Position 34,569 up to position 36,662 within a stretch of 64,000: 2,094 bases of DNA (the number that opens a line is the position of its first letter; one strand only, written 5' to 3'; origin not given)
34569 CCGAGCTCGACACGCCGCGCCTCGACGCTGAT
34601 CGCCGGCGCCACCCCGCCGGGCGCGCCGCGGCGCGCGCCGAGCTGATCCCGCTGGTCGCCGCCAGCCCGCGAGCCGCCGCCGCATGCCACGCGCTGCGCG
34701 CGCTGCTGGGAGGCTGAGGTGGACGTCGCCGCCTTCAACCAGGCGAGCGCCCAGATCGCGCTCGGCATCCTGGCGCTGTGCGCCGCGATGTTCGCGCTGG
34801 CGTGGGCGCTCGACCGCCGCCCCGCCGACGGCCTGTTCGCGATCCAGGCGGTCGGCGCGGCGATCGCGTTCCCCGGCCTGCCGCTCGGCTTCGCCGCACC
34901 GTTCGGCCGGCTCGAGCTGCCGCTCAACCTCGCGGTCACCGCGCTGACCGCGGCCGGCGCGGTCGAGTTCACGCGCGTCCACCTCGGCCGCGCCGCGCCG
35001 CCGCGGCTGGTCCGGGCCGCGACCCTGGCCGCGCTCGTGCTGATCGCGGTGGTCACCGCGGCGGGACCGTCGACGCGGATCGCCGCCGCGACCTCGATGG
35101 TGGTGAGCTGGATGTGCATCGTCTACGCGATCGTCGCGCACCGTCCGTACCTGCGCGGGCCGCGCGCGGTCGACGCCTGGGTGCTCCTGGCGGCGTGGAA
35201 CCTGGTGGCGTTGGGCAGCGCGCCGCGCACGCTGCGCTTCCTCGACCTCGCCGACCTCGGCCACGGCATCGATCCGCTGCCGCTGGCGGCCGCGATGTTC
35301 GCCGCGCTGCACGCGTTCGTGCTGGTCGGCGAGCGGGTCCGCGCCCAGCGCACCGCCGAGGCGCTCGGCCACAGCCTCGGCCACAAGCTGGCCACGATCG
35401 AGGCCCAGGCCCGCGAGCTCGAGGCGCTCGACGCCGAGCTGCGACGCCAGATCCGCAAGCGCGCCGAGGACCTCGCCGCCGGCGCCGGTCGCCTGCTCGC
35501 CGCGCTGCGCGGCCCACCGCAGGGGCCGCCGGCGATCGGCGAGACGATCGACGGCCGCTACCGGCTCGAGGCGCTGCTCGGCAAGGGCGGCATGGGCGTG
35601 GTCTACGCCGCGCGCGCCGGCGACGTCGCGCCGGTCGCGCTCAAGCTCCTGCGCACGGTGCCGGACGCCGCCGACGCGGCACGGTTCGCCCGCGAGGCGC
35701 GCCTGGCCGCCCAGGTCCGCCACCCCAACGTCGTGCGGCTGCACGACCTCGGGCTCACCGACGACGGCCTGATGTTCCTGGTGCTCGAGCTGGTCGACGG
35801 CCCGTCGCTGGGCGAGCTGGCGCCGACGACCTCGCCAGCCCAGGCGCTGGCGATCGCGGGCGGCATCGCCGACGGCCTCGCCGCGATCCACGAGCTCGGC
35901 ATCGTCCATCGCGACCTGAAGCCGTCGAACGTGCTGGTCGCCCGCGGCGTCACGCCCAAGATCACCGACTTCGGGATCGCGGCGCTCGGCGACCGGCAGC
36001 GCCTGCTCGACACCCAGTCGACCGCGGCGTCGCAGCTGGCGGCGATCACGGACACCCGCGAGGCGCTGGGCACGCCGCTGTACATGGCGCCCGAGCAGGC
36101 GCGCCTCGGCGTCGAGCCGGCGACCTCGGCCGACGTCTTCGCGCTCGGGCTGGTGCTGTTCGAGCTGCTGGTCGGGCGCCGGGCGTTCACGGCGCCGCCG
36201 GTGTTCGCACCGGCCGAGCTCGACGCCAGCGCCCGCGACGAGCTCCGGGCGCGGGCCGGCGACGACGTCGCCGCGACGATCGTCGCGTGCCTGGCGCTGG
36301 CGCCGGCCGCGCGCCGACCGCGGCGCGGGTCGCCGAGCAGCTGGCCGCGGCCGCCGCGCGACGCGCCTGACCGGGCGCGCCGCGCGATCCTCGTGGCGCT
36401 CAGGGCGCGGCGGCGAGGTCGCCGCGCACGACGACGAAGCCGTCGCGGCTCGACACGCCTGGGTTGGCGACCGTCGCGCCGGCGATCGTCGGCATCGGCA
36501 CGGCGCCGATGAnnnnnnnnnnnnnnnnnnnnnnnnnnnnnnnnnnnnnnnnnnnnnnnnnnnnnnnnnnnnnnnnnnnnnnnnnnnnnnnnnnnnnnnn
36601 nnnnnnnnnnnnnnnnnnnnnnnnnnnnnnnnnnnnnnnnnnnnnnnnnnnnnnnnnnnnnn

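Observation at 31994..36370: Soluble KAP-family P-loop NTPase co-translated with a 7TM-domain Ser/Thr kinase, divergent from a second Ser/Thr kinase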

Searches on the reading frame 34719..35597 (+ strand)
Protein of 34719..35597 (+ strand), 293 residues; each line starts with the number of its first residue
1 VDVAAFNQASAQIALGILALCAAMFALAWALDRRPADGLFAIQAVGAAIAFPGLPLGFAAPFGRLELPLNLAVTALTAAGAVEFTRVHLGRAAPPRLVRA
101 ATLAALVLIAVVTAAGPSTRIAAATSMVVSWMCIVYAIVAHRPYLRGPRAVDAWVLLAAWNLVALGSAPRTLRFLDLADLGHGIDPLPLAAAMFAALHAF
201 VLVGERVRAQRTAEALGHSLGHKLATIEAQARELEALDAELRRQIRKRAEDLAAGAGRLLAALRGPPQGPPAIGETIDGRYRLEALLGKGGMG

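Call 26: find_homologous_proteins(query=window:34719-35597:+, max_evalue=0.001)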
Query seq(293 aa) (293 aa): 1 proteins with E <= 0.001 among 8000 candidates.
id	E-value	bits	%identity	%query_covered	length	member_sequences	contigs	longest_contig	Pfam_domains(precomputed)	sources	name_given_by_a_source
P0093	5.0e-32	129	53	47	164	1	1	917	PF07695.18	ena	-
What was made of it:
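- Tried and rejected: A word-index search with the kinase B TM domain found a single fragment (call 26).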

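Call 33: search_protein_representatives(protein=window:34719-35540:+)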
Query: 274 residues. Proteins with E-value up to 0.001 (for the whole library): 181; up to 1e-10: 33; up to 1e-30: 2. The best 150 are listed.
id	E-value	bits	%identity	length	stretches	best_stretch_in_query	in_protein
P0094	6.4e-65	235.5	59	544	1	1-273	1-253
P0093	1.4e-32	129.5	54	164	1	9-167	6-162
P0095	9.3e-28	113.7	57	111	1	24-135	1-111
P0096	4.8e-18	81.9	34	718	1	3-259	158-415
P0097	2.3e-16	76.4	31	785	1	3-259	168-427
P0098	1.5e-14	70.4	30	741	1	5-260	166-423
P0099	3.0e-14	69.5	34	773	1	5-259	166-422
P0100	3.6e-14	69.2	29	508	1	9-268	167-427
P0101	3.6e-14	69.2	31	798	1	5-262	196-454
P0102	5.1e-14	68.7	30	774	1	3-262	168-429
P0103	1.3e-13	67.4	28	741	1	23-271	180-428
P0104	1.8e-13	66.9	32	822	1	5-262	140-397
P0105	2.4e-13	66.5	33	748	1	14-267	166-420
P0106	2.9e-13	66.2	32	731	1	7-266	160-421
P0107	4.5e-13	65.6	31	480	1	3-263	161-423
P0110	1.4e-12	64.0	33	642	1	32-262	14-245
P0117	1.5e-11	60.6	31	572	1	6-260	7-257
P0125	9.2e-11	58.0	31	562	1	32-267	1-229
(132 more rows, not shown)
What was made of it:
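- Tried and rejected: The exhaustive HMMER search was needed (call 33).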

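Call 35: search_protein_families(library=pfam, proteins=[P0094, P0096, P0097, P0098, P0100, P0104, P0110, P0117, P0125, P0093], max_evalue=0.001)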
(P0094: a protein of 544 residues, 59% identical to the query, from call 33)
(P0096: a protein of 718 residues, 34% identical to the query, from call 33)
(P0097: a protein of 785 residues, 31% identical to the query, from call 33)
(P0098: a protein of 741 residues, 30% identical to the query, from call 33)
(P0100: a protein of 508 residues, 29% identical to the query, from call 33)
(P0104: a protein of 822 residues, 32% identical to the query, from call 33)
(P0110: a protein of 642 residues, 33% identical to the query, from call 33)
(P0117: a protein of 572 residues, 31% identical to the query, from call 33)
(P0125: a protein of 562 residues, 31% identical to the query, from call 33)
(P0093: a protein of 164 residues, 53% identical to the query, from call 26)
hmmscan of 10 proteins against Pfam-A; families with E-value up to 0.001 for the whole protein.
P0094 (544 aa): 5 families
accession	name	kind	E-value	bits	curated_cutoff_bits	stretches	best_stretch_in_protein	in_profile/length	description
PF00069.31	Pkinase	-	8e-41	140.6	31.7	1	261-471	1-195/263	Protein kinase domain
PF07714.23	PK_Tyr_Ser-Thr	-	2.8e-26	92.8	23.1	1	263-522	3-256/258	Protein tyrosine and serine/threonine kinase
PF03109.22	ABC1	-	2.2e-06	27.5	22.9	0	331-403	142-215/244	ABC1 atypical kinase-like domain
PF01636.29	APH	-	0.00011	22.5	23.2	0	285-374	22-110/239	Phosphotransferase enzyme family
PF07695.17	7TMR-DISM_7TM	-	0.0002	21.8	29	1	34-204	27-203/205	7TM diverse intracellular signalling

P0096 (718 aa): 4 families
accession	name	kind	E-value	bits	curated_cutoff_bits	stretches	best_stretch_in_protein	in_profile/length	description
PF00069.31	Pkinase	-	4.2e-44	151.3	31.7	1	434-712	1-257/263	Protein kinase domain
PF07714.23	PK_Tyr_Ser-Thr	-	2e-33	116.2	23.1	1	436-716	3-258/258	Protein tyrosine and serine/threonine kinase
PF01636.29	APH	-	1.9e-05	25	23.2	0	448-539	13-108/239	Phosphotransferase enzyme family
PF03109.22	ABC1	-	0.00015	21.4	22.9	1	482-582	119-214/244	ABC1 atypical kinase-like domain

P0097 (785 aa): 3 families
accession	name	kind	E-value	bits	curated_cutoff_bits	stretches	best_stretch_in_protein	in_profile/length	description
PF00069.31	Pkinase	-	5.4e-42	144.4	31.7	2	447-601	1-153/263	Protein kinase domain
PF07714.23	PK_Tyr_Ser-Thr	-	1.3e-25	90.7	23.1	2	449-596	3-152/258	Protein tyrosine and serine/threonine kinase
PF01636.29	APH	-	0.0005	20.4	23.2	0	544-594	150-198/239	Phosphotransferase enzyme family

P0098 (741 aa): 6 families
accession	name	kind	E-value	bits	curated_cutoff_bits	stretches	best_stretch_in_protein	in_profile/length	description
PF00069.31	Pkinase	-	4.7e-39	134.8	31.7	1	442-729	1-259/263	Protein kinase domain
PF07714.23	PK_Tyr_Ser-Thr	-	4.2e-27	95.5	23.1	2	446-590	5-150/258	Protein tyrosine and serine/threonine kinase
PF01636.29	APH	-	2.5e-06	27.9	23.2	0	549-592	160-200/239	Phosphotransferase enzyme family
PF07695.17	7TMR-DISM_7TM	-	0.00023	21.6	29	1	176-339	9-175/205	7TM diverse intracellular signalling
PF03109.22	ABC1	-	0.00038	20.1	22.9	1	516-589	144-214/244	ABC1 atypical kinase-like domain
PF06293.20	Kdo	-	0.00077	19.4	21.3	0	516-586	93-166/207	Lipopolysaccharide kinase (Kdo/WaaP) family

P0100 (508 aa): 1 family
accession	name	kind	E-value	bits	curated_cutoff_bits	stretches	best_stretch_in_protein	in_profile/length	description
PF07695.17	7TMR-DISM_7TM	-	3.1e-06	27.7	29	1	176-362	11-203/205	7TM diverse intracellular signalling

P0104 (822 aa): 4 families
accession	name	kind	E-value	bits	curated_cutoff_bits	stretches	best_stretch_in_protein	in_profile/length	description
PF00069.31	Pkinase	-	3.9e-30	105.6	31.7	1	415-568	1-152/263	Protein kinase domain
PF07714.23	PK_Tyr_Ser-Thr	-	1.7e-19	70.6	23.1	1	420-570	6-158/258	Protein tyrosine and serine/threonine kinase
PF03109.22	ABC1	-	0.00028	20.6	22.9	1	478-562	136-215/244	ABC1 atypical kinase-like domain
PF01636.29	APH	-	0.00091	19.5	23.2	0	440-529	22-110/239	Phosphotransferase enzyme family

P0110 (642 aa): 2 families
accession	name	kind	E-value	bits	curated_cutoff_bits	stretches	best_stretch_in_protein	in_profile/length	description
PF00069.31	Pkinase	-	5.4e-38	131.3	31.7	2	264-416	3-152/263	Protein kinase domain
PF07714.23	PK_Tyr_Ser-Thr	-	7.2e-28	98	23.1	1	265-414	4-154/258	Protein tyrosine and serine/threonine kinase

P0117 (572 aa): 5 families
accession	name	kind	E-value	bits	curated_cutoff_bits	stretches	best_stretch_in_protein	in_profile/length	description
PF00069.31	Pkinase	-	4.8e-49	167.5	31.7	1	276-539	1-258/263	Protein kinase domain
PF07714.23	PK_Tyr_Ser-Thr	-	3.4e-35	122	23.1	1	279-542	4-258/258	Protein tyrosine and serine/threonine kinase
PF01636.29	APH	-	8.9e-06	26.1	23.2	0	279-389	2-109/239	Phosphotransferase enzyme family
PF07695.17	7TMR-DISM_7TM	-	1.6e-05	25.4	29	1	19-201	12-204/205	7TM diverse intracellular signalling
PF03109.22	ABC1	-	9.4e-05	22.1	22.9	0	343-418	138-215/244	ABC1 atypical kinase-like domain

P0125 (562 aa): 6 families
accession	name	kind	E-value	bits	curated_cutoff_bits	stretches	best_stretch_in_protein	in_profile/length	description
PF00069.31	Pkinase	-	4.2e-42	144.8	31.7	2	247-394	1-153/263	Protein kinase domain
PF07714.23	PK_Tyr_Ser-Thr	-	1.7e-33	116.5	23.1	2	249-393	3-156/258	Protein tyrosine and serine/threonine kinase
PF06293.20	Kdo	-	2.5e-05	24.3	21.3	0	330-376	109-155/207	Lipopolysaccharide kinase (Kdo/WaaP) family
PF03109.22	ABC1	-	0.00047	19.8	22.9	0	310-391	135-219/244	ABC1 atypical kinase-like domain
PF07695.17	7TMR-DISM_7TM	-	0.00072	20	29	1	7-172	31-203/205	7TM diverse intracellular signalling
PF01636.29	APH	-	0.00079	19.7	23.2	0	273-358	23-110/239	Phosphotransferase enzyme family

P0093 (164 aa): 1 family
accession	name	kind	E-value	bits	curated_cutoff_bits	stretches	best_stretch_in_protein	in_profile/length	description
PF07695.17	7TMR-DISM_7TM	-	6.1e-06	26.7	29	1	30-162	27-166/205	7TM diverse intracellular signalling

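Call 36: find_encoding_contigs(protein=P0094, flank=6000, max_places=3)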
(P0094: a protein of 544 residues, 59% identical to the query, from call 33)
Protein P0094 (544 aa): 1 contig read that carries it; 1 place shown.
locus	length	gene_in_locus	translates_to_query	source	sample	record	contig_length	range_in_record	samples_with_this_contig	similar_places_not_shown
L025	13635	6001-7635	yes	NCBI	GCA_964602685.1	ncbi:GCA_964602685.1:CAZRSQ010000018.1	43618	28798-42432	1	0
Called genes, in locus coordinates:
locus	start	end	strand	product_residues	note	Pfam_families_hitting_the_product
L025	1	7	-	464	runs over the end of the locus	PF02321:OEP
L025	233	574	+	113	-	-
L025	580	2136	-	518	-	-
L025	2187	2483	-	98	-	-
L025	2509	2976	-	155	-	-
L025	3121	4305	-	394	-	PF03712:Cu2_monoox_C (faint)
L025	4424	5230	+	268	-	-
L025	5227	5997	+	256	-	-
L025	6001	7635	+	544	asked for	PF00069:Pkinase, PF03109:ABC1 (faint), PF07714:PK_Tyr_Ser-Thr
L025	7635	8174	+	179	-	-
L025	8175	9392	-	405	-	PF25390:WD40_RLD, PF13540:RCC1_2, PF25384:Alsin_RLD (faint), PF00415:RCC1, PF13540:RCC1_2, PF00415:RCC1, PF25390:WD40_RLD, PF00415:RCC1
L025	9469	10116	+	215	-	-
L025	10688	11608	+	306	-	PF00069:Pkinase (weak), PF24885:TPR_NPHP3 (weak), PF13424:TPR_12, PF13374:TPR_10 (weak), PF13424:TPR_12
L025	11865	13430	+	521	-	PF00498:FHA, PF16697:Yop-YscD_cpl (weak)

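Call 71: search_protein_families(library=pfam, alignment_id=A2, max_evalue=0.001)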
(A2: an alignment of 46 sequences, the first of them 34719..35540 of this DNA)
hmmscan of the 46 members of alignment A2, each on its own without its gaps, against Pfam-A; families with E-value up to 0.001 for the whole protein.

A. member 1, window:34719-35540:+ (274 aa): 1 family
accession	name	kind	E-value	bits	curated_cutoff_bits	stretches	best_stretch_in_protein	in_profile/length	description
PF07695.17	7TMR-DISM_7TM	-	3.6e-05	24.2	29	1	17-203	11-203/205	7TM diverse intracellular signalling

B. families by the number of members that match (of 46 scanned): 7 families
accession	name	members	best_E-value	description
PF00069.31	Pkinase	41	4.8e-49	Protein kinase domain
PF07714.23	PK_Tyr_Ser-Thr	40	3.4e-35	Protein tyrosine and serine/threonine kinase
PF01636.29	APH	25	2.3e-06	Phosphotransferase enzyme family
PF07695.17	7TMR-DISM_7TM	23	4.2e-13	7TM diverse intracellular signalling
PF03109.22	ABC1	15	2.2e-06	ABC1 atypical kinase-like domain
PF06293.20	Kdo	8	2.5e-05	Lipopolysaccharide kinase (Kdo/WaaP) family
PF01163.29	RIO1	1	0.00089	RIO domain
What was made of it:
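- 34719..36370 (+): Kinase B: a 7TMR-DISM-type 7TM domain (residues 3-205, 34725-35333), a long helix continuous with TM7 (residues 187-263, 35277-35507), and a Ser/Thr kinase domain (residues 281-532, 35559-36314). It is 550 aa if a 1-nt frameshift near 36314-36316 is repaired. 7TMR-DISM_7TM at 24.2 bits for the query, matched by 23/46 homologues, best E 4.2e-13 (call 71).
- On 7TMR-DISM receptor (PF07695): 23 of 46 homologues match at E<1e-3, best E 4.2e-13 (call 71).
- Closest known: 7TMR-DISM receptors. Same: 181 homologues were found, and 41 of 46 sampled carry Pkinase (calls 33, 35, 71).
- Checked: It matches 7TMR-DISM_7TM over profile positions 11-203 of 205, but below the Pfam cut-off (24.2 against 29, call 71).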

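Call 75: predict_structure(alignment_id=A2)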
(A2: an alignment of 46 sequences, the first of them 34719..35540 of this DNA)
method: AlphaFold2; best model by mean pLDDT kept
length: 274 residues; sequences in the alignment: 46
mean_pLDDT: 94.8   pTM: 0.81
mean pLDDT of the five models: 94.8, 94.3, 93.3, 93.2, 92.7
residues with pLDDT >= 90: 255; 70-90: 13; 50-70: 6; < 50: 0
segments of 3 or more residues with pLDDT < 50: none
pLDDT, mean of each block of 10 residues (from residue 1): 94 98 98 97 98 96 94 95 96 94 94 85 94 97 96 97 97 95 95 98 96 97 98 98 98 96 81 65
secondary structure, 60 per line:
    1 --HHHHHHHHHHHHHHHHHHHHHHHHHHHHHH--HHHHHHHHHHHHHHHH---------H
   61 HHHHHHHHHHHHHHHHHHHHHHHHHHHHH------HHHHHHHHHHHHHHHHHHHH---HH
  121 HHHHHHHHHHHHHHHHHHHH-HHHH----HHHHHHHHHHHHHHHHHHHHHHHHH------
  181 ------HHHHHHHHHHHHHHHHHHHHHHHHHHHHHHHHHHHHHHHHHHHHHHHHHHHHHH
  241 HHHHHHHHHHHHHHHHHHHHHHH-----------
elements in order: H3-32 H35-50 H60-89 H96-115 H119-140 H142-145 H150-174 H187-263
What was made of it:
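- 34719..36370 (+): AF2 shows seven helices (call 75).
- Checked: The kinase B N-terminus is a 7-helix bundle (AF2 pLDDT 94.8, call 75).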

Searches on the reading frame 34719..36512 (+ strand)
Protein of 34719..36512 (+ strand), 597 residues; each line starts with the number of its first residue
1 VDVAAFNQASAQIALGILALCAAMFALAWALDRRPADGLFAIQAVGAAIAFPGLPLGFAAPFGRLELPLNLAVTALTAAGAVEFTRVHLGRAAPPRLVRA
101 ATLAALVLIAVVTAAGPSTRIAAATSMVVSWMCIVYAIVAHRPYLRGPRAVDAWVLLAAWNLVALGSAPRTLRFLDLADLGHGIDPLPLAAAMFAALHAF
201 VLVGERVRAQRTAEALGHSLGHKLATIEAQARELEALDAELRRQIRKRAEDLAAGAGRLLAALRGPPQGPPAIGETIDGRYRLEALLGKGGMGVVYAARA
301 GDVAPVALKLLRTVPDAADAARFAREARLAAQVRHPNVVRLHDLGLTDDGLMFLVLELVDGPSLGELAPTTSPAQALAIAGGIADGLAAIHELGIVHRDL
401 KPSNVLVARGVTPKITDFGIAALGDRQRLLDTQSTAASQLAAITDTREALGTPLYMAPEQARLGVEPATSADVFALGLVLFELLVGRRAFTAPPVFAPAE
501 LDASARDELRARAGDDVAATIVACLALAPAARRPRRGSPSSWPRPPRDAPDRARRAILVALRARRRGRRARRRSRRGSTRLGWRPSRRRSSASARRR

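Call 8: search_protein_families(library=pfam, proteins=[window:34719-36512:+], max_evalue=0.1)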
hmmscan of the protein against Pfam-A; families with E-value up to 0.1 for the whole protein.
window:34719-36512:+ (597 aa): 5 families
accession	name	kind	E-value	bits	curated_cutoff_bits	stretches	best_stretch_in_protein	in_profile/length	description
PF00069.31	Pkinase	-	3.8e-37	128.5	31.7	1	281-491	1-198/263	Protein kinase domain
PF07714.23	PK_Tyr_Ser-Thr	-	4.4e-24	85.6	23.1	1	283-532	3-248/258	Protein tyrosine and serine/threonine kinase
PF01636.29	APH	-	5e-06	26.9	23.2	1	295-393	13-110/239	Phosphotransferase enzyme family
PF07695.17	7TMR-DISM_7TM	-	0.00017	22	29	1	17-203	11-203/205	7TM diverse intracellular signalling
PF03109.22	ABC1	-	0.027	14.1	22.9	1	317-422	114-215/244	ABC1 atypical kinase-like domain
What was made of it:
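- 34719..36370 (+): Pfam Pkinase 128 bits (call 8).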

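Call 9: search_protein_families(library=ncbifam, proteins=[window:34719-36512:+], max_evalue=0.1)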
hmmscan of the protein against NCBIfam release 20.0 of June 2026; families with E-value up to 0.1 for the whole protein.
window:34719-36512:+ (597 aa): 17 families
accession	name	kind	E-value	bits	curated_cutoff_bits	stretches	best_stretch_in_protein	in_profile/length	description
NF033483.0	PknB_PASTA_kin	equivalog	4.6e-52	177.8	450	1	273-492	1-210/563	Stk1 family PASTA domain-containing Ser/Thr kinase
NF047741.1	antiphage_MADS6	equivalog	3.7e-40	138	460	2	374-534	299-448/612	methylation-associated defense system protein kinase MAD6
TIGR03903.1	TOMM_kin_cyc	equivalog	1.4e-39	135.8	705.75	1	305-491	5-190/1267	TOMM system kinase/cyclase fusion protein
NF052427.1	StpK7MSMEG_1200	equivalog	4.2e-33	114.7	900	1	279-492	7-211/601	serine/threonine protein kinase StpK7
NF009651.0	PRK13184.1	equivalog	1.5e-24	86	839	1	280-485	3-226/932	serine/threonine-protein kinase PknD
NF053615.1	SerThrKinAfsKStmc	equivalog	5.9e-24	84.8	1300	1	285-488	19-211/809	protein serine/threonine kinase AfsK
NF038150.1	lanthi_synth_IV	equivalog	1.2e-18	66.9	650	1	274-535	184-446/851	class IV lanthionine synthetase LanL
NF033442.0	BREX_PglW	equivalog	6.8e-16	57.2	990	2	272-407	505-642/1391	BREX system serine/threonine kinase PglW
NF011463.0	PRK14879.1-4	equivalog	5.1e-10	39.1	188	1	320-427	62-166/237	Kae1-associated kinase Bud32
NF038151.1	lanthi_synth_III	equivalog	1.3e-09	37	575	1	281-550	222-487/833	class III lanthionine synthetase LanKC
TIGR03724.2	arch_bud32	equivalog_domain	4.4e-08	32.8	125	1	321-425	38-135/193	KEOPS complex kinase/ATPase Bud32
NF043056.1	T4SS_LegK1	equivalog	1.6e-07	30.3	550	1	390-483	205-283/516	Dot/Icm T4SS effector kinase LegK1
NF058632.1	SerThrKinPrkT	equivalog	3e-07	29.8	280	1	278-409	20-152/322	serine/threonine protein kinase PrkT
NF011464.0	PRK14879.1-7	equivalog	1.8e-06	27.8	246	1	322-425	52-153/221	Kae1-associated kinase Bud32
NF007174.0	PRK09605.1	equivalog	5.6e-05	21.8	447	1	321-425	381-477/535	bifunctional N(6)-L-threonylcarbamoyladenine synthase/serine/threonine protein kinase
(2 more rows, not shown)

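Call 55: search_protein_families(library=padloc, proteins=[window:34719-36512:+], max_evalue=0.01)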
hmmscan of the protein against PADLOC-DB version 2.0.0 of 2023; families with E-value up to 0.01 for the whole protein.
window:34719-36512:+ (597 aa): 34 families (the best 25 are shown)
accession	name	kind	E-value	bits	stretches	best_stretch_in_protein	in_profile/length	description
PDLC04042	PD-T4-6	-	3.2e-61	205.5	1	275-504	5-226/292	-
PDLC04061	PD-T4-6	-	2.2e-53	180.5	1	273-532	10-269/510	-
PDLC04053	PD-T4-6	-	1.4e-52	177.1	1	275-532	5-257/311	-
PDLC04138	mad6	-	4.1e-50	169.4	1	275-532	47-300/659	mads_6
PDLC04043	PD-T4-6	-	4.9e-49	165.6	1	276-492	12-219/452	-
PDLC04047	PD-T4-6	-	1e-48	164.1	1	273-491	4-213/327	-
PDLC01088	C3a189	-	2.7e-47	159.8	1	286-534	4-249/840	kinase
PDLC04054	PD-T4-6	-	4.3e-47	159.2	1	273-532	5-259/347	-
PDLC04039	PD-T4-6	-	6.7e-47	158.5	1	274-535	10-264/458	-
PDLC04060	PD-T4-6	-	2.1e-45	153.5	1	273-492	2-211/486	-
PDLC04048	PD-T4-6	-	9.1e-43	145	1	273-490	4-212/354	-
PDLC04041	PD-T4-6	-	8.9e-41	138.5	1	277-496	26-240/443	-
PDLC04057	PD-T4-6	-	1.1e-40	137.9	1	273-492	2-212/443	-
PDLC04052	PD-T4-6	-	6.2e-36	122.6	1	277-493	7-219/496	-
PDLC04064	PD-T4-6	-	2.8e-33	113.4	1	279-491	20-221/369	-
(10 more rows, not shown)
